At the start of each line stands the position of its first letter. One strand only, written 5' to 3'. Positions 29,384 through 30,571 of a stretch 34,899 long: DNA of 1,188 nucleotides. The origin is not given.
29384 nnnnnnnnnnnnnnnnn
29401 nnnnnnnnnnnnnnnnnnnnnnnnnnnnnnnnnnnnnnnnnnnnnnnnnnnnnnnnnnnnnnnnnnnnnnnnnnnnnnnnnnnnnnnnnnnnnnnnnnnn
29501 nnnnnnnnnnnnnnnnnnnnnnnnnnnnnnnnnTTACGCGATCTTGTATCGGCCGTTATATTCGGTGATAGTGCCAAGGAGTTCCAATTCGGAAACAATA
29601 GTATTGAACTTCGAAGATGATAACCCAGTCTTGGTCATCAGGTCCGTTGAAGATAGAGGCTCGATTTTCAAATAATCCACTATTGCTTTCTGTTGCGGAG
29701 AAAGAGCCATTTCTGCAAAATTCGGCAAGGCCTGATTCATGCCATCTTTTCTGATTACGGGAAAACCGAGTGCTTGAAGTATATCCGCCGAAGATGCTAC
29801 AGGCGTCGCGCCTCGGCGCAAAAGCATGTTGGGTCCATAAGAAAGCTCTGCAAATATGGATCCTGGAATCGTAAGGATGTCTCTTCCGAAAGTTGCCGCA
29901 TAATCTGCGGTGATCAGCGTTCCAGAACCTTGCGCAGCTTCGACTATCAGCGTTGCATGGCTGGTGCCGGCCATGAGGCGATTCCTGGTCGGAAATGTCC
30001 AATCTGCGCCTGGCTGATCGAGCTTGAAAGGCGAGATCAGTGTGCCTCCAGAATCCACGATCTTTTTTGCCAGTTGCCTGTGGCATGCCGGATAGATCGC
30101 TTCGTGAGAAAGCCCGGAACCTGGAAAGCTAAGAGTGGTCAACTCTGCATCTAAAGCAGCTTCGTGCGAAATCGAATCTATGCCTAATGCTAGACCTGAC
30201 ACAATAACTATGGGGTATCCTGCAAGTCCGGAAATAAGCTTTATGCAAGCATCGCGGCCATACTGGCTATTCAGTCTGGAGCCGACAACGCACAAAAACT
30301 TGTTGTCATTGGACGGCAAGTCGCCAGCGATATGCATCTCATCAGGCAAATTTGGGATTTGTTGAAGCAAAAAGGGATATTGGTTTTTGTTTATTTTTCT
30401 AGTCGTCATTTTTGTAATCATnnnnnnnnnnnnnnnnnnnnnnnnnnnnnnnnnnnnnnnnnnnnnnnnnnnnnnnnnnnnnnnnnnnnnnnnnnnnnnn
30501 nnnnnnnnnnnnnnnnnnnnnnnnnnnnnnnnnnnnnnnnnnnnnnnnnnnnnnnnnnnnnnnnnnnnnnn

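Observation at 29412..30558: Two covarying, perfectly paired long-hairpin elements with conserved loop ends bracket dprA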

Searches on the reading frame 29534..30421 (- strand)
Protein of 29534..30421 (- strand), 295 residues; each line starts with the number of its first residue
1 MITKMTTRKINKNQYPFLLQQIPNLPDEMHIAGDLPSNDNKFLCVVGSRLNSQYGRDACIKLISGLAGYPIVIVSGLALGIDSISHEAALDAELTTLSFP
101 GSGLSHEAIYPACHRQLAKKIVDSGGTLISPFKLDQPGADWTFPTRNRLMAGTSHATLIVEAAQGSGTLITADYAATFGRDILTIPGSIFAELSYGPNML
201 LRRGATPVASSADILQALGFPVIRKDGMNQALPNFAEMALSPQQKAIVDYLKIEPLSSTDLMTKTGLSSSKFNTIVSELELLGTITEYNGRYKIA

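Call 14: find_encoding_contigs(protein=window:29534-30421:-, flank=10000, max_places=10)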
Protein window:29534-30421:- (295 aa): 2 contigs read that carry it; 2 places shown.
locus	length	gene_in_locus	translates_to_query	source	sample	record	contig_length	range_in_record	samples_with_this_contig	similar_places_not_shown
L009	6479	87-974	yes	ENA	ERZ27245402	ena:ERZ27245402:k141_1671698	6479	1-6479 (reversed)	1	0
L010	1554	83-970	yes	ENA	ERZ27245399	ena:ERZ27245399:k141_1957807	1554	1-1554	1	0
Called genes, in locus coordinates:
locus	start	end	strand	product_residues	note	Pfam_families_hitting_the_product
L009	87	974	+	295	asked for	PF02481:DNA_processg_A, PF17782:WHD_DprA (weak)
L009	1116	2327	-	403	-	PF00266:Aminotran_5, PF01212:Beta_elim_lyase (weak), PF00266:Aminotran_5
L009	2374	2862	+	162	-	PF14584:DUF4446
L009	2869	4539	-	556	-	PF16927:HisKA_7TM, PF00512:HisKA, PF02518:HATPase_c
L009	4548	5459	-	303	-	-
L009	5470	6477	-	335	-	?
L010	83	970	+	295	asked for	PF02481:DNA_processg_A, PF17782:WHD_DprA (weak)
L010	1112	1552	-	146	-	?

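Call 16: find_homologous_proteins(query=window:29534-30421:-, max_evalue=1e-30)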
Query window:29534-30421:- (295 aa): 5536 proteins with E <= 1e-30 among 8000 candidates; the best 120 are listed.
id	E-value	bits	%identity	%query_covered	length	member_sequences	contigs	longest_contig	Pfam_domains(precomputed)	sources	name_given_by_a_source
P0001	7.8e-191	650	100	100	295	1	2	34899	PF02481.22,PF17782.8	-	-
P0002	2.4e-160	550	83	100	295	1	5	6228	PF02481.22,PF17782.8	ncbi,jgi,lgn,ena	-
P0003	2.9e-129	448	69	99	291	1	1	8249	PF02481.22,PF17782.8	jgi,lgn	jgi:DNA processing protein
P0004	7.3e-125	434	65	99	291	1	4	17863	PF02481.22,PF17782.8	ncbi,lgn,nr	ncbi:DNA-processing protein DprA [Patescibacteria group bacterium]|nr:DNA-processing protein DprA [P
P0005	1.3e-124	433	73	90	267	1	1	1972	PF02481.22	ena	-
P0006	1.5e-122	426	68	98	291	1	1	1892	PF02481.22,PF17782.8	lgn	-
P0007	7.6e-122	424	69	98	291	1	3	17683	PF02481.22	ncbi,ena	-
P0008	1.6e-121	423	69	98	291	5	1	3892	PF02481.22,PF17782.8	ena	-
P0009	1.4e-118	413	65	100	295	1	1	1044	PF02481.22,PF17782.8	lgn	-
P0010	1.4e-118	413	66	97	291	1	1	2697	PF02481.22,PF17782.8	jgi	-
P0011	1.5e-117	410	65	98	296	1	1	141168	PF02481.22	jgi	jgi:DNA processing protein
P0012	2.5e-117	409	65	100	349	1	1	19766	PF02481.22,PF17782.8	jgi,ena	-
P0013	5.9e-117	408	67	96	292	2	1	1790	PF02481.22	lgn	-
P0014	6.1e-117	408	66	98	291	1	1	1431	PF02481.22,PF17782.8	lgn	-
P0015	7.9e-117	408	65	98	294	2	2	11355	PF02481.22,PF17782.8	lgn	-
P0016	8.7e-117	408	65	98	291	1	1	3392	PF02481.22,PF17782.8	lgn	-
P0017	2.0e-116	406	63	100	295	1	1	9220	PF02481.22,PF17782.8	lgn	-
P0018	3.5e-116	406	62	98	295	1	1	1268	PF02481.22,PF17782.8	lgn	-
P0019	1.9e-115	403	64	98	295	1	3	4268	PF02481.22,PF17782.8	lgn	-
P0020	1.9e-114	400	63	99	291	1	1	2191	PF02481.22,PF17782.8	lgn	-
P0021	9.6e-114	398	62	97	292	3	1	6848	PF02481.22,PF17782.8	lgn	-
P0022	2.9e-113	396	62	98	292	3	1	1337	PF02481.22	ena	-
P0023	1.9e-112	393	60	99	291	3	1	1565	PF02481.22,PF17782.8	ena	-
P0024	9.6e-112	391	62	98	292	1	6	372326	PF02481.22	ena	-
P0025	1.8e-111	390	62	98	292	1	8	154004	PF02481.22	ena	-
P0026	2.4e-110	386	61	98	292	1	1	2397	PF02481.22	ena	-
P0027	2.0e-109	383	65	90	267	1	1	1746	PF02481.22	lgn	-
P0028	5.7e-107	375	64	89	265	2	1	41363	PF02481.22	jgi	-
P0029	4.4e-105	369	59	98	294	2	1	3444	PF02481.22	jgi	-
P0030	9.0e-105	368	57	99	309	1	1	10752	PF02481.22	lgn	-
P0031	7.9e-104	365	58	98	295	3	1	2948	PF02481.22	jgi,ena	-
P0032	6.1e-103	362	58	99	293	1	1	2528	PF02481.22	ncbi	-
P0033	1.4e-102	361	56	99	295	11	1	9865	PF02481.22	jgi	jgi:DNA processing protein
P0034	1.6e-102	361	59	99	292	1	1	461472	PF02481.22,PF17782.8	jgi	-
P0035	4.3e-102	359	59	94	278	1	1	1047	PF02481.22,PF17782.8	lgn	-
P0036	5.3e-102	359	55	98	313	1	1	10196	PF02481.22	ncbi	-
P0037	1.0e-101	358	57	98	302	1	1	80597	PF02481.22,PF17782.8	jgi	jgi:DNA processing protein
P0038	3.7e-101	356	56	98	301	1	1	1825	PF02481.22,PF17782.8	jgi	jgi:DNA processing protein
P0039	4.6e-101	356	57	98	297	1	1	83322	PF02481.22,PF17782.8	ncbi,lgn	ncbi:MAG: DNA-processing protein DprA [Patescibacteria group bacterium]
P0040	5.9e-101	356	54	100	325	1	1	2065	PF02481.22,PF17782.8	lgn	-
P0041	7.3e-101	355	57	98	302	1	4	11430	PF02481.22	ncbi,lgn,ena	ncbi:MAG: DNA-processing protein DprA [Patescibacteria group bacterium]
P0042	9.3e-101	355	58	99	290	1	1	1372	PF02481.22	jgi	jgi:DNA processing protein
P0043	9.4e-101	355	58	98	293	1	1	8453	PF02481.22,PF17782.8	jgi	jgi:DNA processing protein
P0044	4.6e-100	353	59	96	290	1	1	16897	PF02481.22,PF17782.8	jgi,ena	-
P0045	4.7e-100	353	56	98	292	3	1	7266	PF02481.22,PF17782.8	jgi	jgi:DNA processing protein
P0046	6.6e-100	352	58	96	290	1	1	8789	PF02481.22,PF17782.8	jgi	jgi:DNA processing protein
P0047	9.8e-100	352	57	98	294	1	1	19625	PF02481.22,PF17782.8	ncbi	-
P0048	6.2e-99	349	56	99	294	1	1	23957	PF02481.22,PF17782.8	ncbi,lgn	-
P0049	5.5e-98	346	56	98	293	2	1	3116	PF02481.22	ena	-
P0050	1.8e-96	341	61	90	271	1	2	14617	PF02481.22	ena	-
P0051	2.3e-96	341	53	98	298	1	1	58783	PF02481.22,PF17782.8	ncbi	-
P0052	2.5e-96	340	51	99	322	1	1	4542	PF02481.22,PF17782.8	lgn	-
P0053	3.6e-96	340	55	99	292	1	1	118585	PF02481.22,PF17782.8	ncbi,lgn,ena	-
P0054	4.1e-96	340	57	98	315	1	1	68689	PF02481.22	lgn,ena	-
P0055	6.9e-96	339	55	98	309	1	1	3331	PF02481.22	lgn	-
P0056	1.4e-95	338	55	98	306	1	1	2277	PF02481.22,PF17782.8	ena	-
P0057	1.7e-95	338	55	98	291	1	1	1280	PF02481.22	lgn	-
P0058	2.3e-95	337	56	97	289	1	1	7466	PF02481.22,PF17782.8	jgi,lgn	jgi:DNA processing protein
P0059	2.4e-95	337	54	99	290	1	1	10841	PF02481.22,PF17782.8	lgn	-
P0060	3.8e-95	337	49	98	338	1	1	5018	PF02481.22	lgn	-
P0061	3.8e-95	337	55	98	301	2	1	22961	PF02481.22,PF17782.8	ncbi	-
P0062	1.3e-94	335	56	93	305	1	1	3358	PF02481.22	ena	-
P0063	3.4e-94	333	52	98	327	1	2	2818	PF02481.22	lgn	-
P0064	4.0e-94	333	53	99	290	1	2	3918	PF02481.22,PF17782.8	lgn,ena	-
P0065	5.3e-94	333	48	98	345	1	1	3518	PF02481.22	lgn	-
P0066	5.8e-94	333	54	99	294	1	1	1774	PF02481.22,PF17782.8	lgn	-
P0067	9.0e-94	332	55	98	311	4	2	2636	PF02481.22,PF17782.8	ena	-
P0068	2.0e-93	331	54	98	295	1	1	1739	PF02481.22,PF17782.8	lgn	-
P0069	2.1e-93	331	49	98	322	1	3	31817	PF02481.22,PF17782.8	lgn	-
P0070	2.9e-93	330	49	98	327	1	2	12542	PF02481.22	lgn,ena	-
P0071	6.4e-93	329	53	98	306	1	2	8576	PF02481.22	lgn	-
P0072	6.7e-93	329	59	90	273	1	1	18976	PF02481.22,PF17782.8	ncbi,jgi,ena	-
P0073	1.5e-92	328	55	98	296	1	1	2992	PF02481.22,PF17782.8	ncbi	-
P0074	1.9e-92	328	53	99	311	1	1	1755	PF02481.22,PF17782.8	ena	-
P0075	1.9e-92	328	48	98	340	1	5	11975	PF02481.22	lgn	-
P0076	2.1e-92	328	52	98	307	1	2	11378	PF02481.22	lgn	-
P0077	3.0e-92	327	59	90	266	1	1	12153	PF02481.22,PF17782.8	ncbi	-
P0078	4.2e-92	327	54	98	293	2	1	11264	PF02481.22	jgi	jgi:DNA processing protein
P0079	1.5e-91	325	50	99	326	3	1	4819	PF02481.22,PF17782.8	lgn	-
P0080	2.8e-91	324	52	97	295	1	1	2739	PF02481.22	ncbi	-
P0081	6.2e-91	323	52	98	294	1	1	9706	PF02481.22,PF17782.8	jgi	-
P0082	6.8e-91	323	52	98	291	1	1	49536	PF02481.22,PF17782.8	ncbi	-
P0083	1.2e-90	322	54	96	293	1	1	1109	PF02481.22,PF17782.8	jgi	jgi:DNA processing protein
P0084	1.5e-90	322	52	99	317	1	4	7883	PF02481.22,PF17782.8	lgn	-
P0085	1.6e-90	321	50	98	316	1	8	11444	PF02481.22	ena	-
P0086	2.4e-90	321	57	95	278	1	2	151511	PF02481.22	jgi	jgi:DNA processing protein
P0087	2.4e-90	321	53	98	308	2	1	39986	PF02481.22,PF17782.8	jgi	-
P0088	4.8e-90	320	48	98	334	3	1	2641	PF02481.22,PF17782.8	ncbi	-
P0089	5.9e-90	320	53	98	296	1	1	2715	PF02481.22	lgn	-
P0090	9.6e-90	319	55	98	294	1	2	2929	PF02481.22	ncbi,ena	-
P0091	9.7e-90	319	52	98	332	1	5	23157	PF02481.22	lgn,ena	-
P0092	1.0e-89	319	62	74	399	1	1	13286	PF02481.22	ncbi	-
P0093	1.4e-89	318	56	98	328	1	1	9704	PF02481.22,PF17782.8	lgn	-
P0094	1.4e-89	318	48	98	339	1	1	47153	PF02481.22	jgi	jgi:DNA protecting protein DprA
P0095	4.6e-89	317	51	99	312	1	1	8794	PF02481.22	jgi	jgi:DNA processing protein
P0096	4.8e-89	317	54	97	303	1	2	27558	PF02481.22,PF17782.8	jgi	jgi:DNA processing protein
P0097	6.1e-89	316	48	96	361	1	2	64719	PF02481.22,PF17782.8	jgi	jgi:DNA protecting protein DprA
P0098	1.1e-88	315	55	99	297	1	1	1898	PF02481.22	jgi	jgi:DNA processing protein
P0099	1.3e-88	315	53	98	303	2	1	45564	PF02481.22,PF17782.8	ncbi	ncbi:MAG: DNA-protecting protein DprA [Patescibacteria group bacterium]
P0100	1.6e-88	315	55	90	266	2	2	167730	PF02481.22,PF17782.8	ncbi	-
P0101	2.1e-88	314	49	98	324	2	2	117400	PF02481.22,PF17782.8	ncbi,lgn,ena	-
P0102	2.1e-88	314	53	98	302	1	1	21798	PF02481.22,PF17782.8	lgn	-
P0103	2.2e-88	314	53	98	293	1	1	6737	PF02481.22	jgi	-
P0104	2.8e-88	314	52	97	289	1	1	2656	PF02481.22,PF17782.8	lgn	-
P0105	3.2e-88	314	52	97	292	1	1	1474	PF02481.22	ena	-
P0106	3.8e-88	314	49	98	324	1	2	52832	PF02481.22,PF17782.8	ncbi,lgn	-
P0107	5.6e-88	313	55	97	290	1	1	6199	PF02481.22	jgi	jgi:DNA processing protein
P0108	6.6e-88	313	51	98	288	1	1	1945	PF02481.22,PF17782.8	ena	-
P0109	1.1e-87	312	50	98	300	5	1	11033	PF02481.22,PF17782.8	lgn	-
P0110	1.9e-87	311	47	99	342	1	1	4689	PF02481.22,PF17782.8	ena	-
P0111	3.1e-87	311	47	98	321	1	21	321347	PF02481.22,PF17782.8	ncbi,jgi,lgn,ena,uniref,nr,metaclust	ncbi:MAG: DNA protecting protein DprA [Candidatus Taylorbacteria bacterium RIFCSPHIGHO2_02_FULL_45_2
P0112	1.3e-86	309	50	99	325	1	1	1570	PF02481.22,PF17782.8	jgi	jgi:DNA processing protein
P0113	4.1e-86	307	52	98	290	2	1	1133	PF02481.22,PF17782.8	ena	-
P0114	4.5e-86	307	54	97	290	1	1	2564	PF02481.22,PF17782.8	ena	-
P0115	4.8e-86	307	53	97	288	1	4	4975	PF02481.22,PF17782.8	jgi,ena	-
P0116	9.5e-86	306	52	98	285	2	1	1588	PF02481.22,PF17782.8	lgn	-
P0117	9.6e-86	306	53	94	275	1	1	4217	PF02481.22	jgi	-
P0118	1.1e-85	305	51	96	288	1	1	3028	PF02481.22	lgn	-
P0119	1.3e-85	305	50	97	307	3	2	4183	PF02481.22,PF17782.8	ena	-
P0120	2.0e-85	305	53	97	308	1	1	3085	PF02481.22,PF17782.8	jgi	jgi:DNA processing protein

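Call 17: find_encoding_contigs(protein=P0002, flank=10000, max_places=10)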
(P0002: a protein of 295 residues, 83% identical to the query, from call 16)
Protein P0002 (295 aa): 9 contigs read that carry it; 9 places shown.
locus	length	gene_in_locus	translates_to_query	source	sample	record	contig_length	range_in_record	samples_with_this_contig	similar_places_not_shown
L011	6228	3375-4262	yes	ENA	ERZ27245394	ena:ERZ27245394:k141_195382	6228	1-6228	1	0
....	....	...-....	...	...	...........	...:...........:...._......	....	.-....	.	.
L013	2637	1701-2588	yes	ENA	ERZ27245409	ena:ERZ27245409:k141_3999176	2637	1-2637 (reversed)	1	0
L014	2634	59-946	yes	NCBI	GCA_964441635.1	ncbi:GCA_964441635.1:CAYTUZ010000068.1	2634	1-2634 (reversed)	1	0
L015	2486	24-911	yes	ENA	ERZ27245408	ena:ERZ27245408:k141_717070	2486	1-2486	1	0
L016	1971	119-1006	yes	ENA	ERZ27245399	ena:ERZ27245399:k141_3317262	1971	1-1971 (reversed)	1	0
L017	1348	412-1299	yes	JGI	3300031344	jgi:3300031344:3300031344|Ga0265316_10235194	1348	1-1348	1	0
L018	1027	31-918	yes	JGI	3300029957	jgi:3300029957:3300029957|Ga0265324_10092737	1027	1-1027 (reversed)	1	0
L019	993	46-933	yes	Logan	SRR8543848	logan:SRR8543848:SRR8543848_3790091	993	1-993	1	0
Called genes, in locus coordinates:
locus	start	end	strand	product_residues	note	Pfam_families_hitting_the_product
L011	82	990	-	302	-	PF00768:Peptidase_S11, PF02113:Peptidase_S13 (faint), PF13354:Beta-lactamase2 (weak), PF00144:Beta-lactamase (faint)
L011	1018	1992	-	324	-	-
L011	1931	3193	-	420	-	PF02403:Seryl_tRNA_N, PF00587:tRNA-synt_2b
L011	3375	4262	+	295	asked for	PF02481:DNA_processg_A, PF17782:WHD_DprA (faint)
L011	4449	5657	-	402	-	PF00266:Aminotran_5, PF01212:Beta_elim_lyase (weak), PF00266:Aminotran_5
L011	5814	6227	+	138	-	?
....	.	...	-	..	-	?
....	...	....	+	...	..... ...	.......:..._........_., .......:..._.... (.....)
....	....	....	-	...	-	?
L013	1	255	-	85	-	?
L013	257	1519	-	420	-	PF02403:Seryl_tRNA_N, PF00587:tRNA-synt_2b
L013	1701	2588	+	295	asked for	PF02481:DNA_processg_A, PF17782:WHD_DprA (faint)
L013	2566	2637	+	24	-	?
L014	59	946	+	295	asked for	PF02481:DNA_processg_A, PF17782:WHD_DprA (faint)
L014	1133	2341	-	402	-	PF00266:Aminotran_5, PF01212:Beta_elim_lyase (weak), PF00266:Aminotran_5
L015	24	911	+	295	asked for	PF02481:DNA_processg_A, PF17782:WHD_DprA (faint)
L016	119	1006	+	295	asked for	PF02481:DNA_processg_A, PF17782:WHD_DprA (faint)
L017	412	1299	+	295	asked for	PF02481:DNA_processg_A, PF17782:WHD_DprA (faint)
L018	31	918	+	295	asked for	PF02481:DNA_processg_A, PF17782:WHD_DprA (faint)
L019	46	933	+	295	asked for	PF02481:DNA_processg_A, PF17782:WHD_DprA (faint)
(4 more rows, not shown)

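Call 18: find_encoding_contigs(protein=P0004, flank=10000, max_places=4)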
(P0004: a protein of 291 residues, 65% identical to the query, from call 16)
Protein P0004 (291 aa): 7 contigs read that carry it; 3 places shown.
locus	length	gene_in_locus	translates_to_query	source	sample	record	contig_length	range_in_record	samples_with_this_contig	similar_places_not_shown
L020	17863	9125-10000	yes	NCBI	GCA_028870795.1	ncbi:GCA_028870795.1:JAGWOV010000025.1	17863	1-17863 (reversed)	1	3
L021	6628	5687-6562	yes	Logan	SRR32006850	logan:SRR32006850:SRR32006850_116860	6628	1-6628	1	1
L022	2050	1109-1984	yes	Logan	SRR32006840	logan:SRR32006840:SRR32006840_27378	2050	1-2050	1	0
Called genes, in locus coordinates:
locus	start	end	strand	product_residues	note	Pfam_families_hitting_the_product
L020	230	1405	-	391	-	PF13122:DUF3977, PF04266:ASCH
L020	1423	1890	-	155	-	PF00293:NUDIX, PF22327:Nudt16-like (weak)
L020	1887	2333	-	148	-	-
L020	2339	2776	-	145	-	PF11969:DcpS_C, PF01230:HIT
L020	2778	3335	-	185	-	PF09567:RE_MamI, PF00300:His_Phos_1 (weak)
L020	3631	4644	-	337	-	PF05496:RuvB_N, PF06068:TIP49 (faint), PF13177:DNA_pol3_delta2 (weak), PF00004:AAA, PF13173:AAA_14 (faint), PF13401:AAA_22 (faint), PF13177:DNA_pol3_delta2, PF22608:DNAX_ATPase_lid (weak)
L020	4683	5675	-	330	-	PF01207:Dus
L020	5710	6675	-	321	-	PF13354:Beta-lactamase2, PF00768:Peptidase_S11, PF02113:Peptidase_S13 (faint)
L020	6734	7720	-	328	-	PF08478:POTRA_1 (weak)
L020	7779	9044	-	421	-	PF02403:Seryl_tRNA_N, PF00587:tRNA-synt_2b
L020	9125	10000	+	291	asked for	PF02481:DNA_processg_A, PF17782:WHD_DprA (weak)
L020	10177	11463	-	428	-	PF00155:Aminotran_1_2 (faint), PF00266:Aminotran_5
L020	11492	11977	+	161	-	PF14584:DUF4446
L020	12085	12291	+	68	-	-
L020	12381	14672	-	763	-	PF00133:tRNA-synt_1, PF09334:tRNA-synt_1g (weak), PF00133:tRNA-synt_1, PF08264:Anticodon_1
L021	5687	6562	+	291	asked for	PF02481:DNA_processg_A, PF17782:WHD_DprA (weak)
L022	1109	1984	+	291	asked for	PF02481:DNA_processg_A, PF17782:WHD_DprA (weak)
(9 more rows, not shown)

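Call 24: find_encoding_contigs(protein=P0003, flank=10000, max_places=2)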
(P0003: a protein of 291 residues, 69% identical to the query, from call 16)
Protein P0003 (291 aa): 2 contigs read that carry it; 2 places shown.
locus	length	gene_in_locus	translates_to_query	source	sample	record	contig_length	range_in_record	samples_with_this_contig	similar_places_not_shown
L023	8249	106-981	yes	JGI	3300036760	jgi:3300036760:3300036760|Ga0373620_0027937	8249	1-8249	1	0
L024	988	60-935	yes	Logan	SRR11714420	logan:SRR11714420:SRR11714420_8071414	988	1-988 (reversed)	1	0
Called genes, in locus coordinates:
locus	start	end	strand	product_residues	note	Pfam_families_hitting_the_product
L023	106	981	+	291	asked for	PF02481:DNA_processg_A, PF17782:WHD_DprA (faint)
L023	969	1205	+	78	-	-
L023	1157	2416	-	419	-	PF00266:Aminotran_5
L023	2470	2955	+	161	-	PF14584:DUF4446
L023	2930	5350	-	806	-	PF00133:tRNA-synt_1, PF09334:tRNA-synt_1g (weak), PF08264:Anticodon_1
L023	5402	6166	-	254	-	PF01061:ABC2_membrane, PF12698:ABC2_membrane_3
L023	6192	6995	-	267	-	PF00005:ABC_tran, PF13304:AAA_21 (faint)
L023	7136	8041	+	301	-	PF01555:N6_N4_Mtase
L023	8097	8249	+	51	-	?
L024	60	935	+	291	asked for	PF02481:DNA_processg_A, PF17782:WHD_DprA (faint)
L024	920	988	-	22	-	?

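Call 25: find_encoding_contigs(protein=P0007, flank=10000, max_places=2)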
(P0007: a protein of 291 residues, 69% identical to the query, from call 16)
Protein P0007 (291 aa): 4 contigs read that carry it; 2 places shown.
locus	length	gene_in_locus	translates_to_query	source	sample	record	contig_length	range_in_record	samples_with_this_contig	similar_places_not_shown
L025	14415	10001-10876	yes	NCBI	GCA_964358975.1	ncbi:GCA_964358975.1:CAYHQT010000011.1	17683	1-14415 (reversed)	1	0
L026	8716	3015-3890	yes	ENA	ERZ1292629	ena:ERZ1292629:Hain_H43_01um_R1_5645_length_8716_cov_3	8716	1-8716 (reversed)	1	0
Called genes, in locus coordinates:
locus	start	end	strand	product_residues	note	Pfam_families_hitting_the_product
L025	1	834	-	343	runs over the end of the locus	PF00044:Gp_dh_N, PF02800:Gp_dh_C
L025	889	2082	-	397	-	PF01180:DHO_dh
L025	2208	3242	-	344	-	PF13310:Virulence_RhuM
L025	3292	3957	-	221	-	-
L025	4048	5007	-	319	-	PF13177:DNA_pol3_delta2 (weak), PF13604:AAA_30 (faint), PF00004:AAA, PF07728:AAA_5 (faint), PF13173:AAA_14 (faint), PF13177:DNA_pol3_delta2, PF22608:DNAX_ATPase_lid (weak), PF12169:DNA_pol3_gamma3 (weak), +1 more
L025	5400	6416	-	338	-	PF01207:Dus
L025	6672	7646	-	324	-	PF00768:Peptidase_S11, PF02113:Peptidase_S13 (faint), PF13354:Beta-lactamase2 (weak)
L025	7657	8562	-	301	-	-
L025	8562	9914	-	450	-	PF02403:Seryl_tRNA_N, PF00587:tRNA-synt_2b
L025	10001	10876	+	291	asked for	PF02481:DNA_processg_A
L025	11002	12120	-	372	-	PF02646:RmuC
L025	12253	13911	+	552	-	PF00009:GTP_EFTU, PF01926:MMR_HSR1, PF22042:EF-G_D2, PF11987:IF-2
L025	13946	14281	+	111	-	PF02033:RBFA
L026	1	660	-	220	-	?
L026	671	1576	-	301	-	-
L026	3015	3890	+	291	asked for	PF02481:DNA_processg_A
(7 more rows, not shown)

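Call 26: find_encoding_contigs(protein=P0011, flank=10000, max_places=2)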
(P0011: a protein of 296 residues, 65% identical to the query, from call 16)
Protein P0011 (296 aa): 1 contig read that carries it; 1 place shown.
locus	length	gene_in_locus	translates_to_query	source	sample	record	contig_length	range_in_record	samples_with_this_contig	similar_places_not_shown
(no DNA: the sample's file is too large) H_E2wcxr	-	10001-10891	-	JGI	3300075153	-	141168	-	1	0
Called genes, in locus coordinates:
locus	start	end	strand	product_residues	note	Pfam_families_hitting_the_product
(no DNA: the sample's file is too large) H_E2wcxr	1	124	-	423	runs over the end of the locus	PF01555:N6_N4_Mtase, PF01170:UPF0020 (faint), PF08241:Methyltransf_11 (faint), PF01555:N6_N4_Mtase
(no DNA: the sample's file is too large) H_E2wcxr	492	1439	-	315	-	-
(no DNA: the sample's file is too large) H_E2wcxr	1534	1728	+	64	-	-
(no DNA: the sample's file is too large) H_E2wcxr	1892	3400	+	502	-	PF00239:Resolvase, PF07508:Recombinase, PF13408:Zn_ribbon_recom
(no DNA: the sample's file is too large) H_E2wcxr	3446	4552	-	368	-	PF05496:RuvB_N, PF13177:DNA_pol3_delta2 (weak), PF13604:AAA_30 (faint), PF00004:AAA, PF13401:AAA_22 (faint), PF13177:DNA_pol3_delta2, PF22608:DNAX_ATPase_lid (weak)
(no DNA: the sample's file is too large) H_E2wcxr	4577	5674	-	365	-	PF01207:Dus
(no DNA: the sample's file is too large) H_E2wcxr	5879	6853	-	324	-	PF00768:Peptidase_S11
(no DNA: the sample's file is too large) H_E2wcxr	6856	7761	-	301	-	-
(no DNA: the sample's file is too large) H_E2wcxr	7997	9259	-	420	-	PF02403:Seryl_tRNA_N, PF00587:tRNA-synt_2b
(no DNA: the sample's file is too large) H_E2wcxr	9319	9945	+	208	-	-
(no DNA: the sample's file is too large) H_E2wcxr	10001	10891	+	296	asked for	PF02481:DNA_processg_A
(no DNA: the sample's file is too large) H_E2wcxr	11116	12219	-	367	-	PF02646:RmuC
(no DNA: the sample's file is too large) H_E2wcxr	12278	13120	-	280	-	PF07963:N_methyl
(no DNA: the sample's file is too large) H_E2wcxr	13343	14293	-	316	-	PF07963:N_methyl (weak)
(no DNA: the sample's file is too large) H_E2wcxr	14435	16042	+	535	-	PF00009:GTP_EFTU, PF00071:Ras (weak), PF01926:MMR_HSR1, PF22042:EF-G_D2, PF11987:IF-2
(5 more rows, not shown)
